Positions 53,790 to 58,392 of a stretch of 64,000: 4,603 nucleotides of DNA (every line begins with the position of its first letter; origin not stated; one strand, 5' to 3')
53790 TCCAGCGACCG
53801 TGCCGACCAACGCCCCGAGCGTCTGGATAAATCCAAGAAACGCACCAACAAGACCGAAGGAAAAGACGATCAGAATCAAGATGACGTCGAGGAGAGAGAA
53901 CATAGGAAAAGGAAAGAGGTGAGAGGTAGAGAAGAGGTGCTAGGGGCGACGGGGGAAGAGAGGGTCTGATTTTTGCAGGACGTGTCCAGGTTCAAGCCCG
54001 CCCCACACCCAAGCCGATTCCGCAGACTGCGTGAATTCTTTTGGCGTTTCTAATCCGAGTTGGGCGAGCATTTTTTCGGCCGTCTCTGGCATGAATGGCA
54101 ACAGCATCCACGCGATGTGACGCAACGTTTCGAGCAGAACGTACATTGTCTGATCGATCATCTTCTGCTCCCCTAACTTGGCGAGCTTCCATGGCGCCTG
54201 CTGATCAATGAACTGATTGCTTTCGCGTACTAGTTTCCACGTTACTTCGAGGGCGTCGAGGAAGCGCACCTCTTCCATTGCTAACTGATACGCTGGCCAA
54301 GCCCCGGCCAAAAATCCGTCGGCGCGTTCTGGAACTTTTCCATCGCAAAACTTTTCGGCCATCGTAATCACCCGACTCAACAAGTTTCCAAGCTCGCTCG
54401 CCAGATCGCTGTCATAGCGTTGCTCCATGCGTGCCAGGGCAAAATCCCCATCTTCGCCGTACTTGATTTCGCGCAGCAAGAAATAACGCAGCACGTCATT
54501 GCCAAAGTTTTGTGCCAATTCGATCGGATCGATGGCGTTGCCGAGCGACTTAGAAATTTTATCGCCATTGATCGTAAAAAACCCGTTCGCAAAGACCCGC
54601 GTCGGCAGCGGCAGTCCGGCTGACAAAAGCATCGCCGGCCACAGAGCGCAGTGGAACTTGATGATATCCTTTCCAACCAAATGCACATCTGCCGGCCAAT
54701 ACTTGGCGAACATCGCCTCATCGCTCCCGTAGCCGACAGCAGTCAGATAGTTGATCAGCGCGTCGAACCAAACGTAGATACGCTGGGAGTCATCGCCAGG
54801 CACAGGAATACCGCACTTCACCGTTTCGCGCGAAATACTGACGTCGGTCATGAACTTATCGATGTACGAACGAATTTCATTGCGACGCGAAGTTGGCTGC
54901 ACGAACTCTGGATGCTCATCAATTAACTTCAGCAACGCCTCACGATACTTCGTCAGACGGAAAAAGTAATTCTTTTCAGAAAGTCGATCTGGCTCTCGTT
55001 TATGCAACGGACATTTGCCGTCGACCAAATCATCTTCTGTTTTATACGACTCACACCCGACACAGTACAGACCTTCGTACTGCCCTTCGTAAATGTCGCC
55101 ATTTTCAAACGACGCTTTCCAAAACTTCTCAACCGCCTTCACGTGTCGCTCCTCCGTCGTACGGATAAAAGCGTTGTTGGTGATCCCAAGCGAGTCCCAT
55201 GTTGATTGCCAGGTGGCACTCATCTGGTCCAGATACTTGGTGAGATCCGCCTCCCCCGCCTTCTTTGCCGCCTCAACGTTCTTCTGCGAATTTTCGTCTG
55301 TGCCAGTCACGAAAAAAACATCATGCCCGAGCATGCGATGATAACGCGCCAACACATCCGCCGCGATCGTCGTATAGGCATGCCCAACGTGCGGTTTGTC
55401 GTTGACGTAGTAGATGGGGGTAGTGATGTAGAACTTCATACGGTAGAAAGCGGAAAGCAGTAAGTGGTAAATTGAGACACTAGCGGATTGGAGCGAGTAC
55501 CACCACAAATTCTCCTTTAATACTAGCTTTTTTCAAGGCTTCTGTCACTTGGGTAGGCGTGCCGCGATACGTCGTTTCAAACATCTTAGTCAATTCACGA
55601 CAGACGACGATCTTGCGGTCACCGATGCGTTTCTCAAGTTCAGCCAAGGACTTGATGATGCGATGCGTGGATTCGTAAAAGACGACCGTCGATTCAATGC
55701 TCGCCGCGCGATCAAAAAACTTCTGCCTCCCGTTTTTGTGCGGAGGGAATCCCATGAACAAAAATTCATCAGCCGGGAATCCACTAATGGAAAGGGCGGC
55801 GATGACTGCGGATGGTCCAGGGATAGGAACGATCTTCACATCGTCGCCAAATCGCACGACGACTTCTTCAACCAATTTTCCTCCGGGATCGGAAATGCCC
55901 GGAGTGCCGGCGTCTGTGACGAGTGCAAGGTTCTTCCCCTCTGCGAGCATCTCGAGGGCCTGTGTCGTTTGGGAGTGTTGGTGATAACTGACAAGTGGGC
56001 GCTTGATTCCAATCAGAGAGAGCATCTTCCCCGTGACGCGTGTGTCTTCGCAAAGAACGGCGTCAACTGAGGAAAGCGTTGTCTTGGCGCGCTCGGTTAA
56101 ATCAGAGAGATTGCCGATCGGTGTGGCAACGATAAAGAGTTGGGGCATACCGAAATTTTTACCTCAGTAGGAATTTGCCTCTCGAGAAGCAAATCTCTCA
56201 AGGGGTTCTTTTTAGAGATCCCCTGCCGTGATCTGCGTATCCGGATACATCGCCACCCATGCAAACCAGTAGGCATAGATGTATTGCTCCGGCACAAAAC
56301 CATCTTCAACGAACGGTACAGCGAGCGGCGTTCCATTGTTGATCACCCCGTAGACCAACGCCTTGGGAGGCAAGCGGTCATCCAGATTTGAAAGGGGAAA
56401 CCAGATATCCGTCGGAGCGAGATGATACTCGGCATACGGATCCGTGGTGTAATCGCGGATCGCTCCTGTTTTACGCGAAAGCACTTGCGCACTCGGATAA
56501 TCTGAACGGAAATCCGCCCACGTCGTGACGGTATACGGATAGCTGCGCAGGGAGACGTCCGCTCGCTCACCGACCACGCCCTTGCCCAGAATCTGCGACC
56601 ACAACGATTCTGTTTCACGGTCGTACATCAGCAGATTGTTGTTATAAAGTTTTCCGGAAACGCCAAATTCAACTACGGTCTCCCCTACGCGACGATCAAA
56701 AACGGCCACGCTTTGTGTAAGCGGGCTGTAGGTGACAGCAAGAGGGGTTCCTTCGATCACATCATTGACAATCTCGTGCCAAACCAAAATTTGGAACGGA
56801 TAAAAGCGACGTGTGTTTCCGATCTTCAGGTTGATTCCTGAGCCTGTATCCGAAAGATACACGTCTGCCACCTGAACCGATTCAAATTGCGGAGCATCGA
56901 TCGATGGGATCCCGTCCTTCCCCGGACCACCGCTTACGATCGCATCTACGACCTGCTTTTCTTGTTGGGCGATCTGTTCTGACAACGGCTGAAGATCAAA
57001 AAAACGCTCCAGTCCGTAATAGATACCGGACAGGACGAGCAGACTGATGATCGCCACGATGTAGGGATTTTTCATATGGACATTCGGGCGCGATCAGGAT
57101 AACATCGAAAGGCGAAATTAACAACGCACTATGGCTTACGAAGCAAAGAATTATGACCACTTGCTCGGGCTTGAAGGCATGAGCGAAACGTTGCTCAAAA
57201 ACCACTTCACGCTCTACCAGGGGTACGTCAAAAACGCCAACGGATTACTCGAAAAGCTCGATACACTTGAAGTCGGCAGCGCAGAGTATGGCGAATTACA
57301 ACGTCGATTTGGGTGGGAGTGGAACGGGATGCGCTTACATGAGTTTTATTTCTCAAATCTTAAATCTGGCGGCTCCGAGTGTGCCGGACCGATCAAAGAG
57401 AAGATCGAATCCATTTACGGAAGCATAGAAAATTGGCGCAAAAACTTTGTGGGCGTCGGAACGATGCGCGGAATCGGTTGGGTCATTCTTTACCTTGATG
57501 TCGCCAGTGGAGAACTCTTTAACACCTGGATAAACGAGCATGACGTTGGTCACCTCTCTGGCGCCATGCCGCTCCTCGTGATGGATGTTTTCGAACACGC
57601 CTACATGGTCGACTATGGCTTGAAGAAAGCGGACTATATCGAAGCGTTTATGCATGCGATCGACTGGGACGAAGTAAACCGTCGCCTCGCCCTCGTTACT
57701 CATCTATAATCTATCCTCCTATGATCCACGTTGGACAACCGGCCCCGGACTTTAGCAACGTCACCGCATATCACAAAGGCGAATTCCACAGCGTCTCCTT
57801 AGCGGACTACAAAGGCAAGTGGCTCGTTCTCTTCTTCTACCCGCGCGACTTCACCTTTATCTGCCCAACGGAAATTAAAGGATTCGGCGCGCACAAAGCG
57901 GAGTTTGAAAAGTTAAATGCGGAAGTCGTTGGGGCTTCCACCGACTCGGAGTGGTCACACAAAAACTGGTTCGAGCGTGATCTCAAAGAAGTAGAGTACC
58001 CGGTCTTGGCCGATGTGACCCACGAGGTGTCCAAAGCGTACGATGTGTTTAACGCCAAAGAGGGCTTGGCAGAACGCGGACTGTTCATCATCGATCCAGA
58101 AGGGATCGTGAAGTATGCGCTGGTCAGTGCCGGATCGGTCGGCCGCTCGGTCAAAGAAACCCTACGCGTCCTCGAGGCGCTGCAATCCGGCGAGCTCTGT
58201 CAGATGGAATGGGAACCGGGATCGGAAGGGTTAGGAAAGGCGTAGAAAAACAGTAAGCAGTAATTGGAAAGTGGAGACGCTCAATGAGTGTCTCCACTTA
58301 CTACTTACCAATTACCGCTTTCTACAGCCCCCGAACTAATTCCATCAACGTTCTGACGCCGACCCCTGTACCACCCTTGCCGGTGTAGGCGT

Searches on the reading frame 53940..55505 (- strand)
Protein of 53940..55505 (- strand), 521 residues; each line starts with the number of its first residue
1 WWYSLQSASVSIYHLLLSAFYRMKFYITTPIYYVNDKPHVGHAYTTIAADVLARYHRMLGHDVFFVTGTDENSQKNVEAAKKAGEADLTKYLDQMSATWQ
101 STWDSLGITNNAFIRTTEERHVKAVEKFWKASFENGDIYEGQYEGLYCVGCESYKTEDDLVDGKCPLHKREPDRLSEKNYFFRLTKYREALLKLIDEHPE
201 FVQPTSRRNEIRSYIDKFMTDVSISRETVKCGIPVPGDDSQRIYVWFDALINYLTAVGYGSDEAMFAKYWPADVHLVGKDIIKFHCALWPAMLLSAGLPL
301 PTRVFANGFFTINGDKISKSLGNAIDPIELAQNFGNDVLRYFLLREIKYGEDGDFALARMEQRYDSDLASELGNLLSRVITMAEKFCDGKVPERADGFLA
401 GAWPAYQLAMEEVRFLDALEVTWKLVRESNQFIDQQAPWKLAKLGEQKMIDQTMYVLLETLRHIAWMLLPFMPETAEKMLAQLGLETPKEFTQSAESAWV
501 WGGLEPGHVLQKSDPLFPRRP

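Call 73: search_protein_families(library=pfam, proteins=[window:53940-55505:-], max_evalue=0.00001)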
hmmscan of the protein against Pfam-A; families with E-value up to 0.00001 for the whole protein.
window:53940-55505:- (521 aa): 4 families
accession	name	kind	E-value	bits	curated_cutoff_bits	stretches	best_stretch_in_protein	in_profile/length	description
PF09334.17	tRNA-synt_1g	-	4.1e-101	339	20.1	2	158-379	162-390/391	tRNA synthetases class I (M)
PF00133.28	tRNA-synt_1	-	5.7e-26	91.7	22.7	2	244-352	300-410/414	tRNA synthetases class I (I, L, M and V)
PF01406.26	tRNA-synt_1e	-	5.5e-16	59.2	27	1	25-143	12-126/301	tRNA synthetases class I (C) catalytic domain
PF19303.5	Anticodon_3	-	5e-07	30.1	23.5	1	405-517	24-132/152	Anticodon binding domain of methionyl tRNA ligase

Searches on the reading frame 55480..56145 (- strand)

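Call 73: search_protein_families(library=pfam, proteins=[window:55480-56145:-], max_evalue=0.00001)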
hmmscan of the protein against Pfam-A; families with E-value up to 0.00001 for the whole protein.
window:55480-56145:- (221 aa): 1 family
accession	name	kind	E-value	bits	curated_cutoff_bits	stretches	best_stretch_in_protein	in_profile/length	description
PF00590.25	TP_methylase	-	1.6e-28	100.6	27.8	1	3-197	2-208/212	Tetrapyrrole (Corrin/Porphyrin) Methylases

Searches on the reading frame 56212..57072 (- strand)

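Call 25: search_protein_families(library=pfam, proteins=[window:56212-57072:-], max_evalue=0.01)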
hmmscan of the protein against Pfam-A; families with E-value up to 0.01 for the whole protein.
window:56212-57072:- (286 aa): 1 family
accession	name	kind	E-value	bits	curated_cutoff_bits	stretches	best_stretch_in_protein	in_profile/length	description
PF11376.13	DUF3179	-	2.9e-78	263.7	27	1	52-254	1-202/292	Protein of unknown function (DUF3179)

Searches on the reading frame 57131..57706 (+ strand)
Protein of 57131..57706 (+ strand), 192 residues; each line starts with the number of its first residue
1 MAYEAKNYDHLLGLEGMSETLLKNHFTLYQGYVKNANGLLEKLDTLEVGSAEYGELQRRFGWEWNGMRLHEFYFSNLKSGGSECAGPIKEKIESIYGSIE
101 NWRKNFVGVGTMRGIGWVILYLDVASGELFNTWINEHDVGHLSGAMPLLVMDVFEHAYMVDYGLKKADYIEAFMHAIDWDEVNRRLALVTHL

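Call 73: search_protein_families(library=pfam, proteins=[window:57131-57706:+], max_evalue=0.00001)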
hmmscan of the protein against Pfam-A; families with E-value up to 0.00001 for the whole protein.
window:57131-57706:+ (192 aa): 1 family
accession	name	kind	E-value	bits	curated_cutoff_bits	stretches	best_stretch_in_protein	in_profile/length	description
PF02777.23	Sod_Fe_C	-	6e-26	90.9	20.9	1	86-185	3-102/102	Iron/manganese superoxide dismutases, C-terminal domain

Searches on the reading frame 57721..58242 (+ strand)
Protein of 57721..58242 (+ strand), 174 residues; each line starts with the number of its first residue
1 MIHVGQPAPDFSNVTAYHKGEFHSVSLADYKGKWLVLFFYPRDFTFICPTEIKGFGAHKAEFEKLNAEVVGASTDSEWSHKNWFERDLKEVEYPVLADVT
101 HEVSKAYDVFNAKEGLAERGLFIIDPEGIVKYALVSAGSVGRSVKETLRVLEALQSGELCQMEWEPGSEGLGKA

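Call 73: search_protein_families(library=pfam, proteins=[window:57721-58242:+], max_evalue=0.00001)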
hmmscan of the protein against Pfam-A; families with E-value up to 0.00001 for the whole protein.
window:57721-58242:+ (174 aa): 2 families
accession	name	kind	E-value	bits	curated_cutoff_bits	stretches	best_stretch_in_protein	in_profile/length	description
PF00578.27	AhpC-TSA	-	2.3e-40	137.8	26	1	4-132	1-123/124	AhpC/TSA family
PF08534.16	Redoxin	-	1e-17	64.7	26.6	1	4-139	2-137/148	Redoxin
